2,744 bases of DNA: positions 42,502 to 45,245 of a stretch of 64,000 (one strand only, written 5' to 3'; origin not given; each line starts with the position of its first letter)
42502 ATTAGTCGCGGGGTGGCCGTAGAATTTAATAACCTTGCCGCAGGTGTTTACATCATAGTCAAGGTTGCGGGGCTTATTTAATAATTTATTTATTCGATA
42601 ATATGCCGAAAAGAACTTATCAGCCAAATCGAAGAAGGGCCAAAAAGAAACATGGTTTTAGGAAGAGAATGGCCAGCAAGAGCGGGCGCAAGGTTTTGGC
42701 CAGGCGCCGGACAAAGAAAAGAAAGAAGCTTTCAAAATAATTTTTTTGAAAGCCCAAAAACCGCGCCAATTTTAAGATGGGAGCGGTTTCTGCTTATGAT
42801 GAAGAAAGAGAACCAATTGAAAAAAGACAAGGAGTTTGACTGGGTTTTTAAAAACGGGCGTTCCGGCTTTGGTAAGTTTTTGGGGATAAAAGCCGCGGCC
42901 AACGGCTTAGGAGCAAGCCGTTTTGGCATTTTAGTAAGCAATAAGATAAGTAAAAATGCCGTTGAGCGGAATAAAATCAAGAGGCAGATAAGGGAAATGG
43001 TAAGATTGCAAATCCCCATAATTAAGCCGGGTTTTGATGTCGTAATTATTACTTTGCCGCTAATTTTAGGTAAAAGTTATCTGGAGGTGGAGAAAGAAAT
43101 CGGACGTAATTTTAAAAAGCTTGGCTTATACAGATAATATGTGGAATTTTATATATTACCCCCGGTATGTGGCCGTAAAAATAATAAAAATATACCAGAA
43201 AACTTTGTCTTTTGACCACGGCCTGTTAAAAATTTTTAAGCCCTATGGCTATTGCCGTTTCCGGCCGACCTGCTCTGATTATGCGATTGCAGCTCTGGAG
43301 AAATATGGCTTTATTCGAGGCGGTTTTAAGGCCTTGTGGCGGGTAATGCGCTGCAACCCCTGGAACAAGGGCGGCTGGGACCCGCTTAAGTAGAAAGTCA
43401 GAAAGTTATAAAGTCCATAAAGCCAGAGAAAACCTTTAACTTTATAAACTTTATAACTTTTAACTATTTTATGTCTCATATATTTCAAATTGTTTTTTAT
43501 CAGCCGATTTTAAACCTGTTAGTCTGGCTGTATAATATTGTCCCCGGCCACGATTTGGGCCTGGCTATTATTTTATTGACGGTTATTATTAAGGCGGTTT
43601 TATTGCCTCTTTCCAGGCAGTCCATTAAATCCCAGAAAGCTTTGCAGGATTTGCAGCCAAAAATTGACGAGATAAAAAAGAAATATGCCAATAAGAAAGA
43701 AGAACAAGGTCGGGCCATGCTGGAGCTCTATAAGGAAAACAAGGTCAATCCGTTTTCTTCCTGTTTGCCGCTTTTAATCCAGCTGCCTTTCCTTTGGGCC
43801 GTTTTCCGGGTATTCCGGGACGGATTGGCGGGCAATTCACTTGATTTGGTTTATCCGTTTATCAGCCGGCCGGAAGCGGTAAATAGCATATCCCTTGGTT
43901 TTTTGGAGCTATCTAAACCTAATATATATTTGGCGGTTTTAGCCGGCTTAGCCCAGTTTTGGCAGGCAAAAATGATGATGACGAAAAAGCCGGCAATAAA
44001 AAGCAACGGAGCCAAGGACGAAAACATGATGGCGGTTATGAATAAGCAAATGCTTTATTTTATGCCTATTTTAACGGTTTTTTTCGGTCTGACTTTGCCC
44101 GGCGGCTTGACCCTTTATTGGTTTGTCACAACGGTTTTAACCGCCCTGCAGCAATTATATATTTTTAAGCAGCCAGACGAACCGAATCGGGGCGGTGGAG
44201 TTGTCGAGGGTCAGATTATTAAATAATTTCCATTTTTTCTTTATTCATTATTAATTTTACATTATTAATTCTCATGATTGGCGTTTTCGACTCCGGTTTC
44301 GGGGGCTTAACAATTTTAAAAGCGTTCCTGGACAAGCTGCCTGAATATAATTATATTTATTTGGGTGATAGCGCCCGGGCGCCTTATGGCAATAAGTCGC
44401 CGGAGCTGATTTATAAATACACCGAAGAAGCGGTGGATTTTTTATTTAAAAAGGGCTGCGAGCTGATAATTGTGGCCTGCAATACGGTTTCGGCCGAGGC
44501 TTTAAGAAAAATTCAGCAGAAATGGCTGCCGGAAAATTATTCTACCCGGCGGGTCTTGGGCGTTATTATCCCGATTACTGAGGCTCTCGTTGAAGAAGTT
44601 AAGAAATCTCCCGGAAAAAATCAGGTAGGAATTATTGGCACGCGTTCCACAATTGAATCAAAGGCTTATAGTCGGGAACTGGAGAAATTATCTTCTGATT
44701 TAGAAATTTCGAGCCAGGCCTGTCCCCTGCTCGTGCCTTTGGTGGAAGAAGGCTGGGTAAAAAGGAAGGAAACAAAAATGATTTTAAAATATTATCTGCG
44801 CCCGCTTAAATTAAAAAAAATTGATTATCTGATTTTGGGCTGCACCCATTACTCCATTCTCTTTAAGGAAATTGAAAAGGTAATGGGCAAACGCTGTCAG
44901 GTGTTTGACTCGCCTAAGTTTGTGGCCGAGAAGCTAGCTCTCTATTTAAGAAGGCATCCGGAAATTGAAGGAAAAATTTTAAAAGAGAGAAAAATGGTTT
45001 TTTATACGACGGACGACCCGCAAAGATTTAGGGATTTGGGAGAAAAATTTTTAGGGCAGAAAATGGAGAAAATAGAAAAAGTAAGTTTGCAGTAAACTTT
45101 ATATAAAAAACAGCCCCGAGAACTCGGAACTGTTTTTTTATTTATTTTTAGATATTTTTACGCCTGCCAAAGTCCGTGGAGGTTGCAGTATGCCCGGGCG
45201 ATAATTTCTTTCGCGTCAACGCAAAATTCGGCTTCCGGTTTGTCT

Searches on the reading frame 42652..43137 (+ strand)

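Call 60: search_protein_families(library=pfam, proteins=[window:42652-43137:+])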
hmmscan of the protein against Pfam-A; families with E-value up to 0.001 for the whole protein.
window:42652-43137:+ (161 aa): 1 family
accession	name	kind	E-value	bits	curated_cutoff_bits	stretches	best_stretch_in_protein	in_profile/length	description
PF00825.24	Ribonuclease_P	-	2.7e-25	89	22.3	1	50-157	1-108/109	Ribonuclease P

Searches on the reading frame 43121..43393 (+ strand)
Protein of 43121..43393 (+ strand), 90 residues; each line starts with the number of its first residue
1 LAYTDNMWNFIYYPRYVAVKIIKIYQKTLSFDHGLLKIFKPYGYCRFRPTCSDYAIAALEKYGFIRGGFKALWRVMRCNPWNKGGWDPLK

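Call 60: search_protein_families(library=pfam, proteins=[window:43121-43393:+])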
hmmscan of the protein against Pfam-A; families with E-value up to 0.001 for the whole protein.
window:43121-43393:+ (90 aa): 1 family
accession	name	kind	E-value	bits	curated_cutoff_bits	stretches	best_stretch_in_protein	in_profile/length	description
PF01809.23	YidD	-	1.3e-24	86.1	27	1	17-88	3-66/67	Putative membrane protein insertion efficiency factor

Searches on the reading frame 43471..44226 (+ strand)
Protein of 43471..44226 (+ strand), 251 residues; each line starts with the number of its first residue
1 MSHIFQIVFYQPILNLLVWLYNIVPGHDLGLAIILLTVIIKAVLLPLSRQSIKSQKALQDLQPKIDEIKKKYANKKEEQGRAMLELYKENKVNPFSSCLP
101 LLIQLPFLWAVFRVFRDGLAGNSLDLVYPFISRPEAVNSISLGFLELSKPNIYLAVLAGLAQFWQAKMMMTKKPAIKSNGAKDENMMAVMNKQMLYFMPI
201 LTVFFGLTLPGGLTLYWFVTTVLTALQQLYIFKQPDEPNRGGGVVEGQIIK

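Call 60: search_protein_families(library=pfam, proteins=[window:43471-44226:+])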
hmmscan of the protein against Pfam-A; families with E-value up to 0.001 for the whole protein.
window:43471-44226:+ (251 aa): 1 family
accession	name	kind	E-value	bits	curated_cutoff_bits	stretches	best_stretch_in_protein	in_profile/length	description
PF02096.25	60KD_IMP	-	5e-52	176.6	35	1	30-232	2-162/163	60Kd inner membrane protein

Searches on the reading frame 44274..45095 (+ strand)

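Call 60: search_protein_families(library=pfam, proteins=[window:44274-45095:+])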
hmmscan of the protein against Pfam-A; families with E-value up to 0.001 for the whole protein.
window:44274-45095:+ (273 aa): 1 family
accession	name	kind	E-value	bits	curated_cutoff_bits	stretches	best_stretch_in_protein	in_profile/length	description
PF01177.27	Asp_Glu_race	-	6.2e-16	59.3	31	1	20-219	22-209/211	Asp/Glu/Hydantoin racemase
